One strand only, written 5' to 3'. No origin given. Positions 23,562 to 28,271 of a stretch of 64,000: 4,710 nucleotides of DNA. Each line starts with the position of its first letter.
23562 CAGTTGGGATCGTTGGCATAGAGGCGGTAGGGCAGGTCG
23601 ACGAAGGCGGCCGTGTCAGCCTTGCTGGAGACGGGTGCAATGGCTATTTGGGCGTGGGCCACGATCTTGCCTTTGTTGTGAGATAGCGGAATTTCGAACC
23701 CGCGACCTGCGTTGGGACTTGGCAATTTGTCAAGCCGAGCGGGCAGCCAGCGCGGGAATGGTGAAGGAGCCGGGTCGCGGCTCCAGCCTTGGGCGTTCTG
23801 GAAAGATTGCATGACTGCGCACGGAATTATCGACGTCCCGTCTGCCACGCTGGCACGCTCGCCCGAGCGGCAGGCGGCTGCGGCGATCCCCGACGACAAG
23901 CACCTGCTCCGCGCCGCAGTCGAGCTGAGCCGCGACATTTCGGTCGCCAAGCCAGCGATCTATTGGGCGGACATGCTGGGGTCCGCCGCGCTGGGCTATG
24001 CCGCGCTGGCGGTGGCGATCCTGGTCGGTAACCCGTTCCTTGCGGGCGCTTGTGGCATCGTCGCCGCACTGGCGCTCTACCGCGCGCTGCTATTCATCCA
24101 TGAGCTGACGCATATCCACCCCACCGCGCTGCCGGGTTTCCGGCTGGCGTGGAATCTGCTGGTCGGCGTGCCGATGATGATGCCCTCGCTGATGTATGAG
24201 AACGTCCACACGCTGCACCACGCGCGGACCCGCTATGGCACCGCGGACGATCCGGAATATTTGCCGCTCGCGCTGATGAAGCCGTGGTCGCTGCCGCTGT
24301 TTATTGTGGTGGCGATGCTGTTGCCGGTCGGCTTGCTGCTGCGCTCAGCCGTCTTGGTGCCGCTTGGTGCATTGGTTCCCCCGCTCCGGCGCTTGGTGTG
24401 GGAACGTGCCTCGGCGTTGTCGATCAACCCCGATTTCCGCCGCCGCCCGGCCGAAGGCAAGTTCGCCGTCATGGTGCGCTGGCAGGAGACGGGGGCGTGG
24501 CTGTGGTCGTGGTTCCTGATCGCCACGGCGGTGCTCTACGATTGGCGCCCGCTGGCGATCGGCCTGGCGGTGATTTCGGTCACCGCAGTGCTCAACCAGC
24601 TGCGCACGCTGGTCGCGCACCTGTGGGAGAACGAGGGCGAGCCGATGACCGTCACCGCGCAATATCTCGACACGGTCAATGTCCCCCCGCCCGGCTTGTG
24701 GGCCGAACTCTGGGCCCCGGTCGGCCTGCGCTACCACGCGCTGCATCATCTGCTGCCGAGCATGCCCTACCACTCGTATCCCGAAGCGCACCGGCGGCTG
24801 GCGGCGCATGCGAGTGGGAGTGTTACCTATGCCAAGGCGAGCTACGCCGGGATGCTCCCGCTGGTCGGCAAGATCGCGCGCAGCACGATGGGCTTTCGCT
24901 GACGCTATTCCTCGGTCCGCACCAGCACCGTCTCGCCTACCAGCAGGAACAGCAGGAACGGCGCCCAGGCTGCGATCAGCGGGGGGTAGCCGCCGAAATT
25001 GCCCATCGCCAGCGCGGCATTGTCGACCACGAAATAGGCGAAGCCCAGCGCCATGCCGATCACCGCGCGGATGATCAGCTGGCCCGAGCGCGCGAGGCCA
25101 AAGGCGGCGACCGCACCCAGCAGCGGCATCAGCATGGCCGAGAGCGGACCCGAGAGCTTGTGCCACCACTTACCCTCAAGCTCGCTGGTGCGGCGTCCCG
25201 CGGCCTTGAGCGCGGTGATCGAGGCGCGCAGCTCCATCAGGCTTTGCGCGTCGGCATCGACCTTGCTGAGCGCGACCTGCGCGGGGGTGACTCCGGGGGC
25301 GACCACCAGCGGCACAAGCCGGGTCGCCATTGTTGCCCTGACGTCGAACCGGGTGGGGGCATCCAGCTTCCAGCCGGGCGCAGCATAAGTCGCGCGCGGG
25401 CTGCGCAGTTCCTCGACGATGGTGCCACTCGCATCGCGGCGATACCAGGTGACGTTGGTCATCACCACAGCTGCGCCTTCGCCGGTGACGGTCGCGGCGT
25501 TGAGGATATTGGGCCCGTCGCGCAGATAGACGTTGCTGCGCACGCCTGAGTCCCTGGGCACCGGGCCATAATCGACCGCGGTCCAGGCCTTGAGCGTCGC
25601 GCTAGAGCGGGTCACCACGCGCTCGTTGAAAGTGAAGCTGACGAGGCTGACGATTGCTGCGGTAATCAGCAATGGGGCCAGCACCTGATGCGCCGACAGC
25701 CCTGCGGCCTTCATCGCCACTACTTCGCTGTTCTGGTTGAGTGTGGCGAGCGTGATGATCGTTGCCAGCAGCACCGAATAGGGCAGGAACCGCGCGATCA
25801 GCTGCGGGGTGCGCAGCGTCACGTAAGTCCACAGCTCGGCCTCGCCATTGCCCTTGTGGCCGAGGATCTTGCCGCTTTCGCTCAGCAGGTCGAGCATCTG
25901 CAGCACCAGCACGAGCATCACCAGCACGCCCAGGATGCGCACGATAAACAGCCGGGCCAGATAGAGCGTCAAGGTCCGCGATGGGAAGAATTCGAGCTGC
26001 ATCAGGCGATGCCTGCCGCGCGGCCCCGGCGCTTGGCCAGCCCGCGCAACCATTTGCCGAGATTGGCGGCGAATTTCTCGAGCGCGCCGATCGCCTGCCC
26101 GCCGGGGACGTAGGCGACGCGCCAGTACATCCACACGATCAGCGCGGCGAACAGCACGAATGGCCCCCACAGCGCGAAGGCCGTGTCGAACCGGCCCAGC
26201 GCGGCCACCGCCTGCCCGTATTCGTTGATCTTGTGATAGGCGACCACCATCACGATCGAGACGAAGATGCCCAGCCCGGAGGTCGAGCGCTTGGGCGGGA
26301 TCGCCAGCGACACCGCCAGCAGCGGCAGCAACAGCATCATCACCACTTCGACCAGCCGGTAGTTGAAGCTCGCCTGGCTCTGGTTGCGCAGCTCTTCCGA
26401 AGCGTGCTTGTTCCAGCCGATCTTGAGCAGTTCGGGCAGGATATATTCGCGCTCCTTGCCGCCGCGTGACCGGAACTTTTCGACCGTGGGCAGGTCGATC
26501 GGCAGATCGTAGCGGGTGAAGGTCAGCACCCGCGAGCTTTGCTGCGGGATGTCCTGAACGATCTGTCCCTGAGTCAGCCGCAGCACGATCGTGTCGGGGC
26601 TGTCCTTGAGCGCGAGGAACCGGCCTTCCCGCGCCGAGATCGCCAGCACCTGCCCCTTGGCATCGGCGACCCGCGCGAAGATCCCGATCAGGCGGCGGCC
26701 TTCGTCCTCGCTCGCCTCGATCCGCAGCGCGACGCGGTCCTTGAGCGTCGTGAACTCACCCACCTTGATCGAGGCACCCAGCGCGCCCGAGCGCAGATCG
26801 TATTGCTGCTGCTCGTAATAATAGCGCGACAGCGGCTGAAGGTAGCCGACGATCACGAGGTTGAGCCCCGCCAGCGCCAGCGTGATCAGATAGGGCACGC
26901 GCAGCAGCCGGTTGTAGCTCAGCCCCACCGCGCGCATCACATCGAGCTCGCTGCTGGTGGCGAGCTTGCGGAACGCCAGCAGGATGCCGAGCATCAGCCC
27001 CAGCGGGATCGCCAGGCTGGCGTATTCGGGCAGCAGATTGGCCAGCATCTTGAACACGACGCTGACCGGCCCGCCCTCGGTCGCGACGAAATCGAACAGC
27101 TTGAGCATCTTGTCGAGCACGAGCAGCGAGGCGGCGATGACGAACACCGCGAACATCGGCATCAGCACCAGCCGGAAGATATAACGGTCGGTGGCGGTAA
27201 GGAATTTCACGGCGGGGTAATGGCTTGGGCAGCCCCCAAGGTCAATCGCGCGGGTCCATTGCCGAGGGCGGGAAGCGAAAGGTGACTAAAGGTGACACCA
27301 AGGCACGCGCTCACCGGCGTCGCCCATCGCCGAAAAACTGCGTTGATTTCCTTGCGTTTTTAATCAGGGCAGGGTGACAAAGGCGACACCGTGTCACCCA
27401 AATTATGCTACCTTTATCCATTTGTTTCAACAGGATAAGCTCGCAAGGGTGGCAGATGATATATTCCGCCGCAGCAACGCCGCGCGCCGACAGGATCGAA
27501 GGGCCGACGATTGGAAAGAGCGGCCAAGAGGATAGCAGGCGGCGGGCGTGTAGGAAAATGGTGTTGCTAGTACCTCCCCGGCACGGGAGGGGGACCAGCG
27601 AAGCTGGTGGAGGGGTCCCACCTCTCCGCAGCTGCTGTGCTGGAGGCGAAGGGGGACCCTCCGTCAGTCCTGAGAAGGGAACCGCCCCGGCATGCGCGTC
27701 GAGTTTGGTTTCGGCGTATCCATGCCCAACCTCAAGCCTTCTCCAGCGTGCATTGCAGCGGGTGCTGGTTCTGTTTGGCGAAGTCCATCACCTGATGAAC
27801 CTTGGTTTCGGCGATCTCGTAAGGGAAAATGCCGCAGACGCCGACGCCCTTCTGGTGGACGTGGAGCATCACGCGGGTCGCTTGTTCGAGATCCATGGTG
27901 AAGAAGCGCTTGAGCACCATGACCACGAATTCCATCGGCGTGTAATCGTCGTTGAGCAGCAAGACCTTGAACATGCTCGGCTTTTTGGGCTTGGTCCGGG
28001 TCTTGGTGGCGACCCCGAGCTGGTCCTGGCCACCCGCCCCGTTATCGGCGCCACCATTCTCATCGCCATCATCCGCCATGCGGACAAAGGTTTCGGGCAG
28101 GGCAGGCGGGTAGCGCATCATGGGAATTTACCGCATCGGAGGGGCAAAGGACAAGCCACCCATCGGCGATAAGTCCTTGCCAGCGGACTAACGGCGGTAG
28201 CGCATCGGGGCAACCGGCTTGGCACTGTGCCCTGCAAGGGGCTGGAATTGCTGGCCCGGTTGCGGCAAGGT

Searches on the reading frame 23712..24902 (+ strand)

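Call 5: search_protein_families(library=pfam, proteins=[window:23712-24902:+], max_evalue=1)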
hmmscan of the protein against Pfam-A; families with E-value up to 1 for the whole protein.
window:23712-24902:+ (396 aa): 2 families
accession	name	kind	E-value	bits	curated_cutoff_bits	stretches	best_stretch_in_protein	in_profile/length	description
PF00487.30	FA_desaturase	-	1.8e-21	77.5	29.7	1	112-365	6-240/253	Fatty acid desaturase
PF04054.21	Not1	-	0.04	13.3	22.7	1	127-163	23-59/372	CCR4-Not complex component, Not1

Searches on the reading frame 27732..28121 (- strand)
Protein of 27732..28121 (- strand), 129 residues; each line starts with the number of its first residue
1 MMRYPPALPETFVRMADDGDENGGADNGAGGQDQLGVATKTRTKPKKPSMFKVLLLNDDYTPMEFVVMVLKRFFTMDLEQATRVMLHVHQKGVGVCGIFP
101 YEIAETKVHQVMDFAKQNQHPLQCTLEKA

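Call 5: search_protein_families(library=pfam, proteins=[window:27732-28121:-], max_evalue=1)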
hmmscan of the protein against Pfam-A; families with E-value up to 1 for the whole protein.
window:27732-28121:- (129 aa): 1 family
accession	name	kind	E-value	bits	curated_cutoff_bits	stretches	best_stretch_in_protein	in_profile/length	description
PF02617.22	ClpS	-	6.7e-36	122.4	23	1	46-125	1-80/80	ATP-dependent Clp protease adaptor protein ClpS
